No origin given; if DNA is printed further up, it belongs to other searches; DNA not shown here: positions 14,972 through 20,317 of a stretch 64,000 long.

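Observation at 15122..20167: CvpA-family membrane domain fused to a 1.4-kaa acidic repeat domain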

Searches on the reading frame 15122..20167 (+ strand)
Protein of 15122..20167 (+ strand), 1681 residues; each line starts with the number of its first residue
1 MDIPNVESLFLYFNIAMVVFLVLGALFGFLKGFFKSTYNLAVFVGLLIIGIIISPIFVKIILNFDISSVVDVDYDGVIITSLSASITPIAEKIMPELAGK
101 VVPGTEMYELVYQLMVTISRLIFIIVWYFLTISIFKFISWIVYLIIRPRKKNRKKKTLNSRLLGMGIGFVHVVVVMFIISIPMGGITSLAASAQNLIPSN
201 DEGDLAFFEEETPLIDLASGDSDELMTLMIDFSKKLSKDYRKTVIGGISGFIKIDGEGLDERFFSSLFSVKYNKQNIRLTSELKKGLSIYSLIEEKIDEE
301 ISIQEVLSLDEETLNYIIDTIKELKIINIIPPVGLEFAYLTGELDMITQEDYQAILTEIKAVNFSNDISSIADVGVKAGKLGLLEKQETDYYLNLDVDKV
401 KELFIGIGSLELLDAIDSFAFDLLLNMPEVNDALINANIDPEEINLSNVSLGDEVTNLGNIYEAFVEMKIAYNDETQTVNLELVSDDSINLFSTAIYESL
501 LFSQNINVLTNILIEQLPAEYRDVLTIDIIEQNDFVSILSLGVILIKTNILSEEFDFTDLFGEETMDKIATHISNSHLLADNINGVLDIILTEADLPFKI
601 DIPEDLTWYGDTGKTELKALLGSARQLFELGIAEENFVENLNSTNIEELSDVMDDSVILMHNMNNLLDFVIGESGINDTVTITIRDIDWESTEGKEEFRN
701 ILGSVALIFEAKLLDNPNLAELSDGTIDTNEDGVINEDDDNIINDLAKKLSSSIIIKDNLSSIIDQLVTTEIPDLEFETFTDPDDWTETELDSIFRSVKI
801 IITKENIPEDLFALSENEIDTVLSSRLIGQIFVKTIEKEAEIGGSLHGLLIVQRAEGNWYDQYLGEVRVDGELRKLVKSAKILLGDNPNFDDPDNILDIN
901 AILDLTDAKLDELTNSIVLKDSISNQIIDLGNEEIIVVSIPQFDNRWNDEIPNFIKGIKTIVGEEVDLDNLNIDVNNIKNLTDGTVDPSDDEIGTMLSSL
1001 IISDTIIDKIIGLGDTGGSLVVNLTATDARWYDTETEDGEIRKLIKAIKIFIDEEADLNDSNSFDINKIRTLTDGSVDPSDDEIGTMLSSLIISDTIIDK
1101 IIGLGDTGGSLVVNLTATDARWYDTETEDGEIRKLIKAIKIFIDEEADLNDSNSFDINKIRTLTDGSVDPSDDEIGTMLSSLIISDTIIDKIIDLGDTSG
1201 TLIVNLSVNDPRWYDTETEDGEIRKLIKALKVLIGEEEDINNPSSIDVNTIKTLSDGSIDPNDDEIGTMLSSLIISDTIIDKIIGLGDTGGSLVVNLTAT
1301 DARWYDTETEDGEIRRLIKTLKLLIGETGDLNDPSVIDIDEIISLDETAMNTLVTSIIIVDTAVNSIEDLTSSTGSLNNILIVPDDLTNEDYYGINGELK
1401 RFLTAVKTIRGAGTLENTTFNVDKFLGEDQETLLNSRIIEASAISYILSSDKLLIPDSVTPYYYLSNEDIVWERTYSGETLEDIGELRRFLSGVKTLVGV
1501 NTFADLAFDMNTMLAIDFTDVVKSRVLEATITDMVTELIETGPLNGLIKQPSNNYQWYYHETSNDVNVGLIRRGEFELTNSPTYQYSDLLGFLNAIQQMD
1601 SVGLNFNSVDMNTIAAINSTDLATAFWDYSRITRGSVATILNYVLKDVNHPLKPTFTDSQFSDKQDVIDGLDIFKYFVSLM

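Call 6: search_protein_families(library=pfam, proteins=[window:15122-20167:+], max_evalue=0.01)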
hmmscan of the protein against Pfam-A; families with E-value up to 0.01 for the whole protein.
window:15122-20167:+ (1681 aa): 3 families
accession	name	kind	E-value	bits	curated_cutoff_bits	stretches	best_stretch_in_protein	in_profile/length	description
PF21799.2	MurD-like_N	-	9.2e-07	29.5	27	0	1283-1343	5-64/88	Mur ligase MurD-like, N-terminal domain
PF02813.19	Retro_M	-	0.00079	20.2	25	0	1166-1182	16-32/86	Retroviral M domain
PF02974.19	Inh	-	0.0064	17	25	0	1191-1226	60-95/97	Protease inhibitor Inh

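Call 10: find_homologous_proteins(query=window:15122-20164:+)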
Query window:15122-20164:+ (1681 aa): 14 proteins with E <= 0.001 among 8000 candidates.
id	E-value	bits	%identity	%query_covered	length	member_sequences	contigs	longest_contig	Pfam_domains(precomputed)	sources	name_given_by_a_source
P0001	0.0e+0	3558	82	91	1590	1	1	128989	-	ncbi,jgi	ncbi:MAG: hypothetical protein WC200_01360 [Bacilli bacterium]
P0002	0.0e+0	3523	82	91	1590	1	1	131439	-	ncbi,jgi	ncbi:MAG: hypothetical protein WC424_00450 [Bacilli bacterium]|jgi:hypothetical protein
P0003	0.0e+0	3518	82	91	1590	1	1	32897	-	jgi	jgi:hypothetical protein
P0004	0.0e+0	3518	82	91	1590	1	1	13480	-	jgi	jgi:hypothetical protein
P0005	0.0e+0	3515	82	91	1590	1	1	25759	-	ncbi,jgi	ncbi:MAG: hypothetical protein WC927_02920 [Bacilli bacterium]|jgi:hypothetical protein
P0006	0.0e+0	3187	84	83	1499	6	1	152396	-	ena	-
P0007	0.0e+0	2655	97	72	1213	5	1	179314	-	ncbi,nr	ncbi:MAG: hypothetical protein PHV94_01410, partial [Bacilli bacterium]|nr:hypothetical protein [Bac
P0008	0.0e+0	2570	62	91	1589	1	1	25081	-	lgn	-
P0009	0.0e+0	2279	100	64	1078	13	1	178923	-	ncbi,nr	ncbi:MAG: hypothetical protein RBR27_01725, partial [Bacilli bacterium]|nr:hypothetical protein [Bac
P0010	0.0e+0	2253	60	78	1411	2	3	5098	-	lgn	-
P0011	0.0e+0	2195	59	77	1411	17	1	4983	-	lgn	-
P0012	3.3e-73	265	28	41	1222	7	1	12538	-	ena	-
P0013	5.6e-6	42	25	37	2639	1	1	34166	-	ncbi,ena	-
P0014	2.2e-5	40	26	32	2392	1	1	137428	-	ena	-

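Call 33: find_encoding_contigs(protein=P0001, flank=10000, max_places=1)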
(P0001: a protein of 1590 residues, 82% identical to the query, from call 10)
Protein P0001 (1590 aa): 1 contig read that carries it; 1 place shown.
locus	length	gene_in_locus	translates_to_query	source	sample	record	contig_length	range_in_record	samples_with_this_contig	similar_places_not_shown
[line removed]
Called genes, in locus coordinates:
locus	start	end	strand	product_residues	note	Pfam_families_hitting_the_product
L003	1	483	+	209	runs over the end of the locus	PF00625:Guanylate_kin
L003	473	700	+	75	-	PF01192:RNA_pol_Rpb6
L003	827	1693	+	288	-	PF00480:ROK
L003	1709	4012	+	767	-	PF17764:PriA_3primeBD, PF18319:Zn_ribbon_PriA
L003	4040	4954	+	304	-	PF00551:Formyl_trans_N, PF02911:Formyl_trans_C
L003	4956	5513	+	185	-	PF04608:PgpA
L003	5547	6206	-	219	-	PF07722:Peptidase_C26, PF00117:GATase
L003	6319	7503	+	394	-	PF03315:SDH_beta, PF03313:SDH_alpha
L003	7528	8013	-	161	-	PF01467:CTP_transf_like, PF08218:Citrate_ly_lig (weak)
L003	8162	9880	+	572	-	PF00664:ABC_membrane, PF00005:ABC_tran (faint)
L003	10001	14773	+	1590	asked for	-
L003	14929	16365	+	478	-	PF00749:tRNA-synt_1c, PF19269:Anticodon_2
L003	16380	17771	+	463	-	PF01523:PmbA_TldD_1st (weak), PF19290:PmbA_TldD_2nd, PF19289:PmbA_TldD_3rd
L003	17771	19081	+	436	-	PF19290:PmbA_TldD_2nd, PF19289:PmbA_TldD_3rd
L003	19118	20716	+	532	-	PF00270:DEAD, PF04851:ResIII (weak), PF00271:Helicase_C, PF03880:DbpA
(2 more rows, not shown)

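Call 34: find_encoding_contigs(protein=P0014, flank=10000, max_places=1)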
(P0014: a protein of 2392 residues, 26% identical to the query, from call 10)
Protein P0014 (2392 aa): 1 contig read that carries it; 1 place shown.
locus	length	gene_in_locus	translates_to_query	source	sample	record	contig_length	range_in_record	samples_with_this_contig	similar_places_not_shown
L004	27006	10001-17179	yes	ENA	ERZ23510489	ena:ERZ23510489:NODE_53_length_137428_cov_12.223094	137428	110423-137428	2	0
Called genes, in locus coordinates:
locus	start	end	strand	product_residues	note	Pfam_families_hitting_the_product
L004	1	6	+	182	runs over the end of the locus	PF02417:Chromate_transp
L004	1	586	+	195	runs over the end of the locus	PF02417:Chromate_transp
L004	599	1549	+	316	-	PF14378:PAP2_3, PF01569:PAP2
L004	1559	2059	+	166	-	PF14317:YcxB (weak)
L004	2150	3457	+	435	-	PF00440:TetR_N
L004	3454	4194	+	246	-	PF01061:ABC2_membrane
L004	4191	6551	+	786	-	PF16875:Glyco_hydro_36N, PF02065:Melibiase, PF01055:Glyco_hydro_31_2nd (weak), PF16874:Glyco_hydro_36C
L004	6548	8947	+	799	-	PF02837:Glyco_hydro_2_N, PF22666:Glyco_hydro_2_N2, PF00703:Glyco_hydro_2 (weak), PF02836:Glyco_hydro_2_C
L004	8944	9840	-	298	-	PF13365:Trypsin_2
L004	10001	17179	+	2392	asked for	-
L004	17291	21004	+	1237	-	-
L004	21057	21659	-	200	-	PF00300:His_Phos_1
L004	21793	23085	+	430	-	PF02885:Glycos_trans_3N, PF00591:Glycos_transf_3, PF07831:PYNP_C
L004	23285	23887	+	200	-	PF09515:Thia_YuaJ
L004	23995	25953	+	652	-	PF02518:HATPase_c (weak), PF13589:HATPase_c_3, PF00183:HSP90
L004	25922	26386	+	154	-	-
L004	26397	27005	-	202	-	?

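Call 42: search_protein_families(library=ncbifam, proteins=[window:15122-20164:+], max_evalue=0.01)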
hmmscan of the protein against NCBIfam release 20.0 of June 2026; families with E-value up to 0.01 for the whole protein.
window:15122-20164:+ (1681 aa): 0 families

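Call 55: find_encoding_contigs(protein=P0012, flank=8000, max_places=1)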
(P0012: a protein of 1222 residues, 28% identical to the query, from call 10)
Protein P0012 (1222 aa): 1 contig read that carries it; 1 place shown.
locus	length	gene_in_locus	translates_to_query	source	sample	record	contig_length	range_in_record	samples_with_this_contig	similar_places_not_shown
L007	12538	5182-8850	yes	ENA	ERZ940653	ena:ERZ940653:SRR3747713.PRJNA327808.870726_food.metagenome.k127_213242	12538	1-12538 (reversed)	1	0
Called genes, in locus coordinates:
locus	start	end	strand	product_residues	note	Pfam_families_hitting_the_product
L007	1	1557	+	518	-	?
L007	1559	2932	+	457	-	PF00528:BPD_transp_1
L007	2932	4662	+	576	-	PF00128:Alpha-amylase, PF16657:Malt_amylase_C, PF23915:SusG_C (weak)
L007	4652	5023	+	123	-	-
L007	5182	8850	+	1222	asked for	-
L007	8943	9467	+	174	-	-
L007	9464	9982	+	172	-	PF03061:4HBT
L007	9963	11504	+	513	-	PF03193:RsgA_GTPase (faint), PF12775:AAA_7 (faint), PF20720:nSTAND3 (faint), PF00004:AAA (faint), PF00005:ABC_tran, PF00910:RNA_helicase (faint), PF12848:ABC_tran_Xtn, PF00005:ABC_tran, +17 more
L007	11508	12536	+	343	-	?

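Call 96: search_protein_families(library=padloc, proteins=[window:15122-20164:+], max_evalue=0.01)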
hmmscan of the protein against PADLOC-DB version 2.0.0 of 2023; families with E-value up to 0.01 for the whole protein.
window:15122-20164:+ (1681 aa): 0 families

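Call 101: search_solved_structures(query=window:15122-20164:+, max_evalue=0.1)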
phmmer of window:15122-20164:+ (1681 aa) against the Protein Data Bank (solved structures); distinct sequences matched with E-value up to 0.1: 0.
